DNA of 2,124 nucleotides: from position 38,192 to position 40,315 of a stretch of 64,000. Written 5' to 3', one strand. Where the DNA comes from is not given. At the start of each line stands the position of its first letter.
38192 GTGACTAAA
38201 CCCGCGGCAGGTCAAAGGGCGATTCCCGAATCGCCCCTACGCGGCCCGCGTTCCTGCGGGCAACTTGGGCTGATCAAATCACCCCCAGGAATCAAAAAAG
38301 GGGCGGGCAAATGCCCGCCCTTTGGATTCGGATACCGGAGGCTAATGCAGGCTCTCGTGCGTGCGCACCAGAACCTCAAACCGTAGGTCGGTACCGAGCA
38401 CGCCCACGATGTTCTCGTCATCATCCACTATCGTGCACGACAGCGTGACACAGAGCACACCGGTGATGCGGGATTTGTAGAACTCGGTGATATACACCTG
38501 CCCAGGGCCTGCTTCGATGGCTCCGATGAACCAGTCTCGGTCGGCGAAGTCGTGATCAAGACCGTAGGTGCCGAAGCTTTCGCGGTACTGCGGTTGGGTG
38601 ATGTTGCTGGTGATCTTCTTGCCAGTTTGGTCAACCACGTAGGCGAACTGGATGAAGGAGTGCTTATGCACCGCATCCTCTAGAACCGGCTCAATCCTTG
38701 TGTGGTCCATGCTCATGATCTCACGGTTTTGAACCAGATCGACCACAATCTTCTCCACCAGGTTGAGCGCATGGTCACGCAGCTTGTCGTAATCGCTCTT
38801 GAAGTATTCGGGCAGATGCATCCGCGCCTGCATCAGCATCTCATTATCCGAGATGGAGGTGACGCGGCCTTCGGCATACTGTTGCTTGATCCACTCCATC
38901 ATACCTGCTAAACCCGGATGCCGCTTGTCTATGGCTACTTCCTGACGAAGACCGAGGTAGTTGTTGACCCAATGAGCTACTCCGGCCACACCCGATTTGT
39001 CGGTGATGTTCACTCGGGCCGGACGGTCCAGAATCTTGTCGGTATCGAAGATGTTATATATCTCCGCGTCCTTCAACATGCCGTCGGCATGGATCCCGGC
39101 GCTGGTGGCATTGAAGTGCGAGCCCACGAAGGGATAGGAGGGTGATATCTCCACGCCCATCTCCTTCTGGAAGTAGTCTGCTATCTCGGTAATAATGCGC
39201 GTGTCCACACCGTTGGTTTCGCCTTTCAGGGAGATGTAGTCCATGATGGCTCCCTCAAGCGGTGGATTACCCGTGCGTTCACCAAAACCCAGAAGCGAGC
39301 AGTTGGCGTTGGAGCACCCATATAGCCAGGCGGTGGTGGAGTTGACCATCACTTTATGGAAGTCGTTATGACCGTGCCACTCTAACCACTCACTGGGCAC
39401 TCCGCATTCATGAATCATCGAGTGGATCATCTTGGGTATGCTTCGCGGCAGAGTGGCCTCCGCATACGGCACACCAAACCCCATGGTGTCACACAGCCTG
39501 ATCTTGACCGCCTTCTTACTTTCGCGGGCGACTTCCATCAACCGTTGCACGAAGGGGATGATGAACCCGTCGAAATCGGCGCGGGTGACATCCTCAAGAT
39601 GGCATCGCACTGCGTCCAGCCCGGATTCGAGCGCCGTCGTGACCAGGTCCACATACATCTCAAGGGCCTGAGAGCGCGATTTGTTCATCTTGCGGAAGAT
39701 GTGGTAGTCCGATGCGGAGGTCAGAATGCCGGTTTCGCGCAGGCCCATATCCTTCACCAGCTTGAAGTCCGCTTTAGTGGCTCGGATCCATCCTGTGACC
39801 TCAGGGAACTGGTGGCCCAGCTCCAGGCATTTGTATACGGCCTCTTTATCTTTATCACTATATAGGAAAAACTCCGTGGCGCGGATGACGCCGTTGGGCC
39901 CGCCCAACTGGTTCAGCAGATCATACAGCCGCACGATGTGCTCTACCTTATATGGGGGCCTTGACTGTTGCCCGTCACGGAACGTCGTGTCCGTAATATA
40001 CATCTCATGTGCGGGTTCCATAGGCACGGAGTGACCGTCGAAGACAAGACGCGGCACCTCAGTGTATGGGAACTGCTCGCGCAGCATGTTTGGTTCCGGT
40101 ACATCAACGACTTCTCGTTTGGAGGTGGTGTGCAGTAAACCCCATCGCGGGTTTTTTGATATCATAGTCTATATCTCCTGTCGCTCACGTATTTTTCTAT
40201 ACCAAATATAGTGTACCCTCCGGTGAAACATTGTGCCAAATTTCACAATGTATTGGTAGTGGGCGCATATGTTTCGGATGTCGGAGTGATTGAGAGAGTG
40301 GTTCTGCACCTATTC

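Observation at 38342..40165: Fusion of an HMGL-like (LeuA/CimA/NifV-type) catalytic domain to a C-terminal Cache-like ligand-binding domain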

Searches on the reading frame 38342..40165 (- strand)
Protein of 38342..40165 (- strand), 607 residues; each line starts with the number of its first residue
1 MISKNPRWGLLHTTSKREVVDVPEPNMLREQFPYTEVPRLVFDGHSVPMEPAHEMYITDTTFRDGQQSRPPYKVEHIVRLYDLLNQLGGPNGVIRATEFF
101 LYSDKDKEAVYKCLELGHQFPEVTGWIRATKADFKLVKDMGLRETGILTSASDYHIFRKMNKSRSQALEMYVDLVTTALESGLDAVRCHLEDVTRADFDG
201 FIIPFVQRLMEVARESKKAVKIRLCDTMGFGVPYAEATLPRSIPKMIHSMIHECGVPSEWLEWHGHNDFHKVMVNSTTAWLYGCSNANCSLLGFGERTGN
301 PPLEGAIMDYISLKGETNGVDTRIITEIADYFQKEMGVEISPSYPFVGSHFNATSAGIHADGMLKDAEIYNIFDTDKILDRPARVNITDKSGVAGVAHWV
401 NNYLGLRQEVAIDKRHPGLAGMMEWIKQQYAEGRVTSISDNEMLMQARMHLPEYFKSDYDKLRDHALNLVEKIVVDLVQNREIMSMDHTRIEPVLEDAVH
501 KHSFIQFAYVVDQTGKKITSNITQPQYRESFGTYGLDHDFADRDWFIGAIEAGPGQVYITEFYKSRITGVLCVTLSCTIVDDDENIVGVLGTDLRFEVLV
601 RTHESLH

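Call 3: search_protein_families(library=pfam, proteins=[window:38342-40165:-], max_evalue=1)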
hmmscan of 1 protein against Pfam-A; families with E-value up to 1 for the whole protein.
window:38342-40165:- (607 aa): 5 families
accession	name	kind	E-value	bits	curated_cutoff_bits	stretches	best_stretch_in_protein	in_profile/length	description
PF00682.25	HMGL-like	-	2.3e-28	99.8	29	1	55-330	2-258/260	HMGL-like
PF22673.2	MCP-like_PDC_1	-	5.7e-10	40.1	27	1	492-599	2-111/113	Methyl-accepting chemotaxis protein-like, first PDC sensor domain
PF02743.24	dCache_1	-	1.3e-09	38.4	45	1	485-599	41-155/240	Cache domain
PF22617.1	HCS_D2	-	0.017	15.9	27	1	353-379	8-34/82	Homocitrate synthase post-HMGL domain-like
PF25744.1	T4_Y13H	-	0.087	13.1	27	1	97-131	22-55/61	Bacteriophage T4 Y13H protein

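Call 4: search_protein_families(library=ncbifam, proteins=[window:38342-40165:-], max_evalue=1)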
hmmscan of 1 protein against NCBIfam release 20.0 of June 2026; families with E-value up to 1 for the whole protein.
window:38342-40165:- (607 aa): 20 families
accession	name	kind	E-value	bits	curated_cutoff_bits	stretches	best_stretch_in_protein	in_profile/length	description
TIGR02660.1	nifV_homocitr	equivalog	9.9e-42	143.5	462.9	1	55-403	2-329/365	homocitrate synthase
TIGR02090.1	LEU1_arch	subfamily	5.6e-39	134.3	484.75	1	56-434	2-352/363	isopropylmalate/citramalate/homocitrate synthases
NF002085.0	PRK00915.1-2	subfamily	3.6e-38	131.6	517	1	49-401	8-339/504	2-isopropylmalate synthase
NF002086.0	PRK00915.1-3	equivalog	2.5e-36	125.2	532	1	53-402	5-345/516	2-isopropylmalate synthase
TIGR00973.1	leuA_bact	equivalog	1.1e-31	109.9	598.7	1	55-414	2-352/494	2-isopropylmalate synthase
NF041069.1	IPMS_Sufob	equivalog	2.2e-30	106.2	600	1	56-401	2-328/371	isopropylmalate synthase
TIGR02146.1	LysS_fung_arch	equivalog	3.8e-30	105.3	413.55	1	57-400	1-323/344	homocitrate synthase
NF002087.0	PRK00915.1-4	equivalog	1.9e-29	102.6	729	1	53-406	5-348/516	2-isopropylmalate synthase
NF002084.0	PRK00915.1-1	equivalog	1.3e-26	93.2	748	1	54-403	4-344/523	2-isopropylmalate synthase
NF002088.0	PRK00915.1-5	equivalog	6e-22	77.8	697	1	55-378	4-318/514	2-isopropylmalate synthase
NF042433.1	CitmalDyn_Leptosp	equivalog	7.3e-20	71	950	1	121-370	78-312/514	(R)-citramalate synthase CimA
TIGR00977.1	citramal_synth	equivalog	1.3e-16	60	450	1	55-449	2-387/526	citramalate synthase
NF042434.1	IPMS_Lepto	equivalog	5.7e-11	42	500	1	52-400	3-347/374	2-isopropylmalate synthase LeuA2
NF006049.0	PRK08195.1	subfamily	2.2e-07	30.3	229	1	257-335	192-269/344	4-hyroxy-2-oxovalerate/4-hydroxy-2-oxopentanoic acid aldolase,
NF002991.1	PRK03739.1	subfamily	6.5e-07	28.4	455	1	262-368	238-343/550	2-isopropylmalate synthase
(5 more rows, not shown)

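Call 5: search_solved_structures(query=window:38342-40165:-, max_evalue=1, show_alignments=2)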
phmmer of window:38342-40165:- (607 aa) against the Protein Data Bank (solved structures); distinct sequences matched with E-value up to 1: 40.
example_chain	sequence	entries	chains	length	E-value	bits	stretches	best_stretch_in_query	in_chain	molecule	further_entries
3eeg_A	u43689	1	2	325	8.7e-21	77.3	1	54-375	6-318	2-isopropylmalate synthase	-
6e1j_A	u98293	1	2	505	3e-20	75.5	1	55-376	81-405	2-isopropylmalate synthase, A genome specific 1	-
3ble_A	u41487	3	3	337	3.7e-20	75.2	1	55-365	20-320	Citramalate synthase from Leptospira interrogans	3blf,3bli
6ktq_A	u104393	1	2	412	4.2e-20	75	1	37-374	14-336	Homocitrate synthase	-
3rmj_A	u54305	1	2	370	9.1e-19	70.6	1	50-386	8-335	2-isopropylmalate synthase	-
3ewb_X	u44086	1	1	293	1.1e-08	37.2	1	57-308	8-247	2-isopropylmalate synthase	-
4ov4_A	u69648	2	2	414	8.4e-08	34.4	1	259-367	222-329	2-isopropylmalate synthase | isopropylmalate synthase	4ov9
3a9i_A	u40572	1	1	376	1.5e-07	33.5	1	221-373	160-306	Homocitrate synthase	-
2ztj_A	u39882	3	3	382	1.6e-07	33.4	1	221-373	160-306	Homocitrate synthase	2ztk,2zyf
3ivs_A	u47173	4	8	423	4.3e-07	32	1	56-376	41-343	Homocitrate synthase, mitochondrial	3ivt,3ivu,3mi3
2ftp_A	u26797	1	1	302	7.1e-06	28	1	69-301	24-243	hydroxymethylglutaryl-CoA lyase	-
8ih7_A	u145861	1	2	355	0.00017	23.5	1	259-328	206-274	4-hydroxy-2-oxovalerate aldolase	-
1nvm_A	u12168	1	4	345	0.0013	20.5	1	258-331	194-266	4-hydroxy-2-oxovalerate aldolase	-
2cw6_A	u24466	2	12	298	0.0026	19.6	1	62-300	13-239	Hydroxymethylglutaryl-CoA lyase, mitochondrial | Hydroxymethylglutaryl-CoA lyase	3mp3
3mp4_A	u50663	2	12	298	0.0058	18.4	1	118-300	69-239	Hydroxymethylglutaryl-CoA lyase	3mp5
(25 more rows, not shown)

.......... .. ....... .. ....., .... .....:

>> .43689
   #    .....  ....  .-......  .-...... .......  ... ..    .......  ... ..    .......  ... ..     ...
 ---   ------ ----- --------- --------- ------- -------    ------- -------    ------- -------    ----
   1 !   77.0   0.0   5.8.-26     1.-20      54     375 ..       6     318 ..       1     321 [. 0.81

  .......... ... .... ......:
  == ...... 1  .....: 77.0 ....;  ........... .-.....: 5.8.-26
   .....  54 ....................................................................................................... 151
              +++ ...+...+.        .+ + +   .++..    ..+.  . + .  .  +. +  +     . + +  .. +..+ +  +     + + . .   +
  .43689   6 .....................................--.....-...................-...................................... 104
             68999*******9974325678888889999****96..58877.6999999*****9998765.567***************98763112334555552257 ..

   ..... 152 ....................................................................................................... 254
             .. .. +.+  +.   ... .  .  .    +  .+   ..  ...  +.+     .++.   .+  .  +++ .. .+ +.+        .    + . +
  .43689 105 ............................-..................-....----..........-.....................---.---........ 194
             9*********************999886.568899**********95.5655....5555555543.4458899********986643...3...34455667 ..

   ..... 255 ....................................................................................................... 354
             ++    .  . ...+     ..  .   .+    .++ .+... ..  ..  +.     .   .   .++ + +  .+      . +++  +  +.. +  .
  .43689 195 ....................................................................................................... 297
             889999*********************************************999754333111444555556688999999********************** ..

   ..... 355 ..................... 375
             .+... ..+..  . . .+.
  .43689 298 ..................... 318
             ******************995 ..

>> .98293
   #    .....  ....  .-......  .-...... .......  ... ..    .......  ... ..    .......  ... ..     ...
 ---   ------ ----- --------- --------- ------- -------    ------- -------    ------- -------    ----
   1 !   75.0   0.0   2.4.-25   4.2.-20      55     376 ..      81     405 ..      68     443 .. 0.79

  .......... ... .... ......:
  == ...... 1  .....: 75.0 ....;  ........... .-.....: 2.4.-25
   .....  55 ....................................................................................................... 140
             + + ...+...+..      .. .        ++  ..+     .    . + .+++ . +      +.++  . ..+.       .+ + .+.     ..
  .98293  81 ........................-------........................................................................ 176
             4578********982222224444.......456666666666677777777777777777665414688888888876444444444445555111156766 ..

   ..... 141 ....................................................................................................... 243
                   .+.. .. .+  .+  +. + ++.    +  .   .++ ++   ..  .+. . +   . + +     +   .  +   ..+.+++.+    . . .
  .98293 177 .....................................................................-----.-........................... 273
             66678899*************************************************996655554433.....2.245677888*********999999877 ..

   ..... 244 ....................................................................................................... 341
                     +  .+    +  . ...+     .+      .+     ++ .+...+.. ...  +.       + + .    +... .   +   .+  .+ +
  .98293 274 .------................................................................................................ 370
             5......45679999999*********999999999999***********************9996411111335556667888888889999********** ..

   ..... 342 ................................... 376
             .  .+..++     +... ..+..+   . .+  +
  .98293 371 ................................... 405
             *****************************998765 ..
